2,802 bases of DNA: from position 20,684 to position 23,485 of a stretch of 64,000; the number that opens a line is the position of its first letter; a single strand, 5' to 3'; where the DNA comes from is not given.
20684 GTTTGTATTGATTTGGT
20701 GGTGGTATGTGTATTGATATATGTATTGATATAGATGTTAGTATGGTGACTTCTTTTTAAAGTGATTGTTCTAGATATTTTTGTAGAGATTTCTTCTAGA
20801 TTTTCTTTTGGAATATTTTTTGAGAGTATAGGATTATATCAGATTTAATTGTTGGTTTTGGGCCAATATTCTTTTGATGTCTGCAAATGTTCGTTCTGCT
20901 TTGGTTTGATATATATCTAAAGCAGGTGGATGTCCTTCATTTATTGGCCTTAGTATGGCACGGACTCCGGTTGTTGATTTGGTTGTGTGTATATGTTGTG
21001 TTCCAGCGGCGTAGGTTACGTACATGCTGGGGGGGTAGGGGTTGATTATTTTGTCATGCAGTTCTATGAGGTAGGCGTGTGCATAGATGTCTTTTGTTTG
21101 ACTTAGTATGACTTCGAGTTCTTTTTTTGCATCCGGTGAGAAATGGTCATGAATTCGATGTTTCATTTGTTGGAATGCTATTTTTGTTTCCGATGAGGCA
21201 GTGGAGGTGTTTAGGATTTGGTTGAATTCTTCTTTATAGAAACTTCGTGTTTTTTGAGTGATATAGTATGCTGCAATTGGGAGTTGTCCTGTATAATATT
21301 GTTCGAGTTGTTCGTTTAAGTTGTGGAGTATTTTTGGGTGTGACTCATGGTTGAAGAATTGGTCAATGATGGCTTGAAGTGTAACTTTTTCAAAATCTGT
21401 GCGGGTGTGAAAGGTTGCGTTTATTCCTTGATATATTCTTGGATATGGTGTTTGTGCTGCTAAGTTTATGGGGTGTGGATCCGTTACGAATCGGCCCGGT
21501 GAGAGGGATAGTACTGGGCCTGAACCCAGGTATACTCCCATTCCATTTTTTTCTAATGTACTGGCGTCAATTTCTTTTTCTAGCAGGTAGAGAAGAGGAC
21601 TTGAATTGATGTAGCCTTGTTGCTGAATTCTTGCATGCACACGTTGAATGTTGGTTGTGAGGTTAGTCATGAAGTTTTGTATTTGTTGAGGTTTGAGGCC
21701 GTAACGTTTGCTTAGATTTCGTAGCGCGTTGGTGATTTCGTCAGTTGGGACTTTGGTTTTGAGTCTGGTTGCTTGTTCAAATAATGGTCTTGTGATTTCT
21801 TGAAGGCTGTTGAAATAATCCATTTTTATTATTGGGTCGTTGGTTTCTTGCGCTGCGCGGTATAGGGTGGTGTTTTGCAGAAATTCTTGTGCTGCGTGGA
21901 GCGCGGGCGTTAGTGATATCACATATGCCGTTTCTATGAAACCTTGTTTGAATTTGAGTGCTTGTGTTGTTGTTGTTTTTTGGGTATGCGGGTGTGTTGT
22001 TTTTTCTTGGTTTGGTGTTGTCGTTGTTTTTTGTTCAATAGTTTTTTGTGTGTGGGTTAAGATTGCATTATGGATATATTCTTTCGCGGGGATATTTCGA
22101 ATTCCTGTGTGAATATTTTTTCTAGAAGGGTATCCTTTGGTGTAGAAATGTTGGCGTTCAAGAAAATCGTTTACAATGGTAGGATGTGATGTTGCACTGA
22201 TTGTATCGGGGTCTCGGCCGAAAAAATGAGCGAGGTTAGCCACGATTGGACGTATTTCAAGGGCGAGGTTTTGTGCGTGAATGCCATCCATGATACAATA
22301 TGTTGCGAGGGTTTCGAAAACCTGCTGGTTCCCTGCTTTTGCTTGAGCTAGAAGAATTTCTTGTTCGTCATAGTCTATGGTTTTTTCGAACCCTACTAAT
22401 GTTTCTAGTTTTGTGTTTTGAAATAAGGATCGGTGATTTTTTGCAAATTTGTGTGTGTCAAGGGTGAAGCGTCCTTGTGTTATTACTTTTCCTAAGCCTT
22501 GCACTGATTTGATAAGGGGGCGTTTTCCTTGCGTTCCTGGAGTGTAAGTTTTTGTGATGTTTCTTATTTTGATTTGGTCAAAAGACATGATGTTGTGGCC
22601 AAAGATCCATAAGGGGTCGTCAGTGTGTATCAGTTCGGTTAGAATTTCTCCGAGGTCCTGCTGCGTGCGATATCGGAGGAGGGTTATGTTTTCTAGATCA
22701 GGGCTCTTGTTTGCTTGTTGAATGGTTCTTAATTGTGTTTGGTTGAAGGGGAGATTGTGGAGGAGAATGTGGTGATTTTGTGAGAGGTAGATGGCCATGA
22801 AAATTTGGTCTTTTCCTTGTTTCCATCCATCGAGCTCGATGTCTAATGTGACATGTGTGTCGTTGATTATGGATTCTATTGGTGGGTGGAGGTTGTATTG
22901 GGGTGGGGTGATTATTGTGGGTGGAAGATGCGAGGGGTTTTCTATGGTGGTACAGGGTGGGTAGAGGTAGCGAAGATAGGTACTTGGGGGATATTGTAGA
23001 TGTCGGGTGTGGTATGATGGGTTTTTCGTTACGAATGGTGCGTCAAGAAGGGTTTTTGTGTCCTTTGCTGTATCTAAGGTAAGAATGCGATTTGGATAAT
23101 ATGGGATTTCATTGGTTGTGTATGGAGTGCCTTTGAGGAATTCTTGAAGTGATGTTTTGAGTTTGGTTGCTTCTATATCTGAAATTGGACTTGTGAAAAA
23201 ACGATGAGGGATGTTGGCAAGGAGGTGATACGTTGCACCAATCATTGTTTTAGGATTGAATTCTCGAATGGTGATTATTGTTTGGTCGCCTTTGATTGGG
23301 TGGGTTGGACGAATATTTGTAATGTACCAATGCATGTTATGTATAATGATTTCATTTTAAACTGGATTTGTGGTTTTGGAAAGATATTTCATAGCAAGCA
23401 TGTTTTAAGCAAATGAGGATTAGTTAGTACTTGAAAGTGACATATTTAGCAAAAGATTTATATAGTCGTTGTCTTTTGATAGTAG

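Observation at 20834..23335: Full-length PolB homolog with live-looking proofreading exonuclease but a dead-looking polymerase palm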

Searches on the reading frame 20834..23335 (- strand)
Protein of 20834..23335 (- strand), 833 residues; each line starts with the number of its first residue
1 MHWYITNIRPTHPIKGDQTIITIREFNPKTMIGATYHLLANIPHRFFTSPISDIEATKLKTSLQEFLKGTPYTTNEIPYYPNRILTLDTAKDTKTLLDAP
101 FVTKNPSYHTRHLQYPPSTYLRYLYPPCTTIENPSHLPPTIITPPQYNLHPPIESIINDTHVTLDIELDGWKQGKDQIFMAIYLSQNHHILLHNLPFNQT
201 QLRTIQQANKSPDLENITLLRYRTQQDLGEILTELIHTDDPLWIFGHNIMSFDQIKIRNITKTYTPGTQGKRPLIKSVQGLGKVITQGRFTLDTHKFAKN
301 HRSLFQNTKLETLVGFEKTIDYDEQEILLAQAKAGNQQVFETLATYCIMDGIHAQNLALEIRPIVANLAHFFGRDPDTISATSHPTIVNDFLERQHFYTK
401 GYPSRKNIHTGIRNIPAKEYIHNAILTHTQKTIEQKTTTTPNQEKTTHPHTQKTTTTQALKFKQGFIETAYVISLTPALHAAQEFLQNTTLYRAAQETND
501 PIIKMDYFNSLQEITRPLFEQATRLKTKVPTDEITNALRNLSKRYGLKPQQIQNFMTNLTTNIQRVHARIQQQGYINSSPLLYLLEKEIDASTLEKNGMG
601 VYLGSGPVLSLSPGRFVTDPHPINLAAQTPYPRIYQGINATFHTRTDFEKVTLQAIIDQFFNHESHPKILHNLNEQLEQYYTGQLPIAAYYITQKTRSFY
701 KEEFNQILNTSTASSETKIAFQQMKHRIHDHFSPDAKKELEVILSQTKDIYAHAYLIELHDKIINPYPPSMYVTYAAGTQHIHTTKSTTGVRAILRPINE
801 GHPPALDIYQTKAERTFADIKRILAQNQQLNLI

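Call 3: search_protein_families(library=pfam, proteins=[window:20834-23335:-], max_evalue=10)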
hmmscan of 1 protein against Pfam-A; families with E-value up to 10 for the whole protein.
window:20834-23335:- (833 aa): 5 families
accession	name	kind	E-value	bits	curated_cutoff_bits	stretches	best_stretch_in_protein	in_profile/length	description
PF03104.25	DNA_pol_B_exo1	-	0.0047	16.8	23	1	175-312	87-241/242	DNA polymerase family B, exonuclease domain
PF05698.19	Trigger_C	-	0.16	12.4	22.7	1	524-557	106-139/162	Bacterial trigger factor protein (TF) C-terminus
PF20914.2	DNA_pol_IIIA_C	-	0.17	12.1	22.5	1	672-697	1-26/52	DNA polymerase III subunit alpha, C-terminal domain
PF05920.17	Homeobox_KN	-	0.35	11.2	24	1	539-558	17-36/40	Homeobox KN domain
PF18593.6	CdiI_2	-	0.7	11.1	26.7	1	631-675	2-45/91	CdiI immunity protein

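Call 4: search_protein_families(library=ncbifam, proteins=[window:20834-23335:-], max_evalue=10)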
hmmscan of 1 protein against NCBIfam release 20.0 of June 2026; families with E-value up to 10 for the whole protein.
window:20834-23335:- (833 aa): 1 family
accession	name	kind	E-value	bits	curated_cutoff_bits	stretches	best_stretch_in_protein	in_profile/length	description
TIGR00115.1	tig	equivalog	0.3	9.9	180.2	1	523-573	353-403/410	trigger factor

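Call 5: search_solved_structures(query=window:20834-23335:-, max_evalue=10, show_alignments=3)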
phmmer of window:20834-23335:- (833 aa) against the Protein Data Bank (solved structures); distinct sequences matched with E-value up to 10: 0.

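Call 9: find_homologous_proteins(query=window:20834-23335:-, max_evalue=0.001)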
Query window:20834-23335:- (833 aa): 6 proteins with E <= 0.001 among 5320 candidates.
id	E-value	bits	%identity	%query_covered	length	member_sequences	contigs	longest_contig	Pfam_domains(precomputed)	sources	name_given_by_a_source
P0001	0.0e+0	1894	100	100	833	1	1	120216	-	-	-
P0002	5.3e-271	919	54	99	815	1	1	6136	-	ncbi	-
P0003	3.1e-267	907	53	100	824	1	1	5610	-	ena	-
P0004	4.7e-132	460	35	99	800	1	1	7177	-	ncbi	-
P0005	4.3e-131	457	35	100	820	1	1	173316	-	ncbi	-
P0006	1.7e-121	425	33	99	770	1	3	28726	-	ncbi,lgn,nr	ncbi:hypothetical protein HYX14_02100 [Candidatus Woesearchaeota archaeon]|nr:hypothetical protein [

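Call 13: search_solved_structures(query=A1, max_evalue=10, show_alignments=3)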
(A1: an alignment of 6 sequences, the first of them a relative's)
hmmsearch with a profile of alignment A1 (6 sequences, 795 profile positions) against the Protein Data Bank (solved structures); distinct sequences matched with E-value up to 10: 0.

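Call 14: search_protein_families(library=pfam, alignment_id=A1, max_evalue=1)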
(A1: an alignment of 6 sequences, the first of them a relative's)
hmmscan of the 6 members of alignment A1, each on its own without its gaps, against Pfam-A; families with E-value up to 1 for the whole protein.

A. member 1, P0001 (833 aa): 5 families
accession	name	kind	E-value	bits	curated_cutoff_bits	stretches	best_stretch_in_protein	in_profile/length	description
PF03104.25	DNA_pol_B_exo1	-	0.0047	16.8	23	1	175-312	87-241/242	DNA polymerase family B, exonuclease domain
PF05698.19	Trigger_C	-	0.16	12.4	22.7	1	524-557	106-139/162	Bacterial trigger factor protein (TF) C-terminus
PF20914.2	DNA_pol_IIIA_C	-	0.17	12.1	22.5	1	672-697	1-26/52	DNA polymerase III subunit alpha, C-terminal domain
PF05920.17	Homeobox_KN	-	0.35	11.2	24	0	539-558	17-36/40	Homeobox KN domain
PF18593.6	CdiI_2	-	0.7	11.1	26.7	0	631-675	2-45/91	CdiI immunity protein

B. families by the number of members that match (of 6 scanned): 7 families
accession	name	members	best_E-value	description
PF03104.25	DNA_pol_B_exo1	4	0.0018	DNA polymerase family B, exonuclease domain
PF17456.7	TcpS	1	0.13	Toxin-coregulated pilus protein S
PF13457.12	GW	1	0.14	GW (Gly-Tryp) dipeptide domain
PF05698.19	Trigger_C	1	0.16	Bacterial trigger factor protein (TF) C-terminus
PF20914.2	DNA_pol_IIIA_C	1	0.17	DNA polymerase III subunit alpha, C-terminal domain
PF05920.17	Homeobox_KN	1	0.35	Homeobox KN domain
PF18593.6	CdiI_2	1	0.7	CdiI immunity protein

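Call 15: find_homologous_proteins(query=A1, max_evalue=0.01)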
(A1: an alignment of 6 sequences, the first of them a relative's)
Query A1 (6 sequences) (833 aa, profile of the alignment): 6 proteins with E <= 0.01 among 5623 candidates.
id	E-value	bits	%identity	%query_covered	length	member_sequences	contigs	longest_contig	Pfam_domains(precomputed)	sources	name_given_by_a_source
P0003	0.0e+0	1275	53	100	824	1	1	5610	-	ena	-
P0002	0.0e+0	1261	54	99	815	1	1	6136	-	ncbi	-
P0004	0.0e+0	1257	35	99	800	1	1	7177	-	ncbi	-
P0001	0.0e+0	1254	100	100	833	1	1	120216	-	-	-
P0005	0.0e+0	1254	35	100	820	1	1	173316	-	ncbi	-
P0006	0.0e+0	1197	33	99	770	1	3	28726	-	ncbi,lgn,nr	ncbi:hypothetical protein HYX14_02100 [Candidatus Woesearchaeota archaeon]|nr:hypothetical protein [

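Call 20: search_protein_representatives(protein=window:20834-23335:-)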
Query: 833 residues. Proteins with E-value up to 0.001 (for the whole library): 94; up to 1e-10: 51; up to 1e-30: 21. The best 94 are listed.
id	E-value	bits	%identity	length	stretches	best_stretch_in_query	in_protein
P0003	1.0e-267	906.9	56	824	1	3-831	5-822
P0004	1.5e-132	459.8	40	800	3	3-411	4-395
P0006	5.3e-122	425.0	38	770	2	3-400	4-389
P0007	8.7e-105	368.0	34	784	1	3-779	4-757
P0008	4.8e-103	362.3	34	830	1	3-775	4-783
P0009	9.7e-102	358.0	34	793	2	3-398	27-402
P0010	1.5e-99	350.7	31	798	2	3-402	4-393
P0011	9.8e-99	348.0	31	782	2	3-401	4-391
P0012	4.4e-98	345.9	32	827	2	2-401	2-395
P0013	4.7e-98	345.8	35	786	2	3-402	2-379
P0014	1.4e-94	334.3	32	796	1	3-783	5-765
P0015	2.6e-94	333.4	32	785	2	3-401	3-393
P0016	2.0e-93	330.5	33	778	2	3-410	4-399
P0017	3.9e-91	322.9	33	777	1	79-776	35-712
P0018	6.7e-88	312.2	33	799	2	2-401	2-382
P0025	6.5e-26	107.2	32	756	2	216-401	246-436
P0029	4.2e-22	94.6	28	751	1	4-688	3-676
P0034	1.8e-20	89.2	29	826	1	226-522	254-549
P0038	9.3e-20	86.8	30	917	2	154-392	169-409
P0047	3.0e-13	65.3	25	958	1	179-618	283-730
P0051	4.7e-12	61.3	25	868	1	181-620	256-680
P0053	1.4e-11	59.8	26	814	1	145-617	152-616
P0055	2.3e-10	55.7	25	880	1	181-617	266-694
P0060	1.6e-09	53.0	25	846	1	219-620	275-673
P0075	1.1e-07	47.0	29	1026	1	201-356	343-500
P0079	4.2e-06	41.7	24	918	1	216-617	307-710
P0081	6.2e-06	41.1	23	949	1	217-590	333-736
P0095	1.1e-04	37.0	29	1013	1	201-356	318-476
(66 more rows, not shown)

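Call 25: predict_structure(alignment_id=A1)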
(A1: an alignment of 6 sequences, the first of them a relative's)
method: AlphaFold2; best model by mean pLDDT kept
length: 833 residues; sequences in the alignment: 6
mean_pLDDT: 52.0   pTM: 0.45
mean pLDDT of the five models: 52.0, 50.5, 47.2, 45.7, 38.8
residues with pLDDT >= 90: 1; 70-90: 163; 50-70: 257; < 50: 412
segments of 3 or more residues with pLDDT < 50: 12-17, 103-119, 140-179, 204-214, 236-322, 374-383, 397-414, 429-458, 624-633, 635-666, 668-670, 685-714, 716-740, 747-798, 800-804, 819-833
pLDDT, mean of each block of 10 residues (from residue 1): 58 50 60 57 64 79 74 67 66 61 39 40 53 62 38 38 32 41 56 68 48 58 58 45 40 32 28 22 25 27 25 33 56 74 66 54 55 45 50 53 37 56 66 26 26 37 74 87 79 78 72 73 60 67 70 80 85 82 84 79 75 60 43 39 33 43 45 51 42 31 38 46 35 42 47 39 38 39 40 42 48 49 42 28
secondary structure, 60 per line:
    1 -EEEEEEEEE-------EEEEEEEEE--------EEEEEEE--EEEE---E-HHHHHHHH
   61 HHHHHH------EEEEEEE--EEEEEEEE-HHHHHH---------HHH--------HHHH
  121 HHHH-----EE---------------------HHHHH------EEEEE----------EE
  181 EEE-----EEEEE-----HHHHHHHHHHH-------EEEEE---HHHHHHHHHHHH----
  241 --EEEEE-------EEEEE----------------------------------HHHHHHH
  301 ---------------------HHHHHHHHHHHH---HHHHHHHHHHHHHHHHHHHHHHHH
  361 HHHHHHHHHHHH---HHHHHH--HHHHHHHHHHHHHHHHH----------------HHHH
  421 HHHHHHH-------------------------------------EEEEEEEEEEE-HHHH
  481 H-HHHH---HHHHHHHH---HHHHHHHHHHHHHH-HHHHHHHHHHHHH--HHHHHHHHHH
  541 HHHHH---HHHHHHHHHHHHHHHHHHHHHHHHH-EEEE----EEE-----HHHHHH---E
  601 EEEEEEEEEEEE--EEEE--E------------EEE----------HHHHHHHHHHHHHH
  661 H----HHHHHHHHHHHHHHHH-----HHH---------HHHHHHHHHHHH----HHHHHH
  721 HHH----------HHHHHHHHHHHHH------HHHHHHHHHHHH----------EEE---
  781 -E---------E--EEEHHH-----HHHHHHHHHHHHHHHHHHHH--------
elements in order (helices of 4 or more, strands of 3 or more residues): E2-10 E18-26 E35-41 E44-47 H53-66 E73-79 E82-89 H91-96 H117-124 H153-157 E164-168 E179-183 E189-193 H199-209 E217-221 H225-236 E243-247 E255-259 H294-300 H322-333 H337-372 H376-381 H384-400 H417-427 E465-475 H477-481 H483-486 H490-497 H501-514 H516-528 H531-545 H549-573 E575-578 E583-585 H591-596 E600-612 E615-618 E634-636 H647-661 H666-681 H699-710 H715-723 H734-746 H753-764 E775-777 E795-797 H806-825

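Call 26: search_protein_families(library=pfam, proteins=[P0047, P0051, P0053, P0055, P0060, P0079, P0081, P0095, P0029, P0034], max_evalue=0.01)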
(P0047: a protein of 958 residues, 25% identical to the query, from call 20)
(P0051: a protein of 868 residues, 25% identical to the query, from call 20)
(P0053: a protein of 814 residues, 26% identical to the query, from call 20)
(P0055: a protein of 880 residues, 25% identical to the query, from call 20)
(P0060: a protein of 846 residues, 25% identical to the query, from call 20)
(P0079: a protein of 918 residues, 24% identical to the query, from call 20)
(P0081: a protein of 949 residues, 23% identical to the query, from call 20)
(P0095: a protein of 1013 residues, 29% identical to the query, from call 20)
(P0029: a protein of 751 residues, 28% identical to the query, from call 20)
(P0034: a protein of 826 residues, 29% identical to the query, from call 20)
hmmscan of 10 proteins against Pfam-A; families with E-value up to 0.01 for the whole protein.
P0047 (958 aa): 0 families

P0051 (868 aa): 1 family
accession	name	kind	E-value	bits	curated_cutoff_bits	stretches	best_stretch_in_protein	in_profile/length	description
PF03104.25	DNA_pol_B_exo1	-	0.00026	20.9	23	1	235-388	89-242/242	DNA polymerase family B, exonuclease domain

P0053 (814 aa): 0 families

P0055 (880 aa): 1 family
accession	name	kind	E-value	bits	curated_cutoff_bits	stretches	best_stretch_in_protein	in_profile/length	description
PF03104.25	DNA_pol_B_exo1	-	3.5e-07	30.3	23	1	262-400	92-242/242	DNA polymerase family B, exonuclease domain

P0060 (846 aa): 0 families

P0079 (918 aa): 1 family
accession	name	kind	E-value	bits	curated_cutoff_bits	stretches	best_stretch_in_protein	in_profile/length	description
PF14714.11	KH_dom-like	-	0.0027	18.4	27.3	0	129-193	7-71/81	KH-domain-like of EngA bacterial GTPase enzymes, C-terminal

P0081 (949 aa): 0 families

P0095 (1013 aa): 0 families

P0029 (751 aa): 0 families

P0034 (826 aa): 0 families

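Call 29: find_homologous_proteins(query=A2, max_evalue=0.001)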
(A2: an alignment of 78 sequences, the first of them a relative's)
Query A2 (78 sequences) (833 aa, profile of the alignment): 6 proteins with E <= 0.001 among 6769 candidates.
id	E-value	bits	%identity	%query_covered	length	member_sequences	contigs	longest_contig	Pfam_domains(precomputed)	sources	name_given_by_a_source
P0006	2.2e-223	762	33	99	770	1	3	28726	-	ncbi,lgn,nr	ncbi:hypothetical protein HYX14_02100 [Candidatus Woesearchaeota archaeon]|nr:hypothetical protein [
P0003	5.5e-205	701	53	100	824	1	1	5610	-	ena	-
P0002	5.7e-204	698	54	99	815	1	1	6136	-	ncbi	-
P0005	3.5e-202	692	35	100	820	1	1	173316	-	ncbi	-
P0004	2.3e-201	689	35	99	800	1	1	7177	-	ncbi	-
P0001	2.0e-197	676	100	100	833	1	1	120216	-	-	-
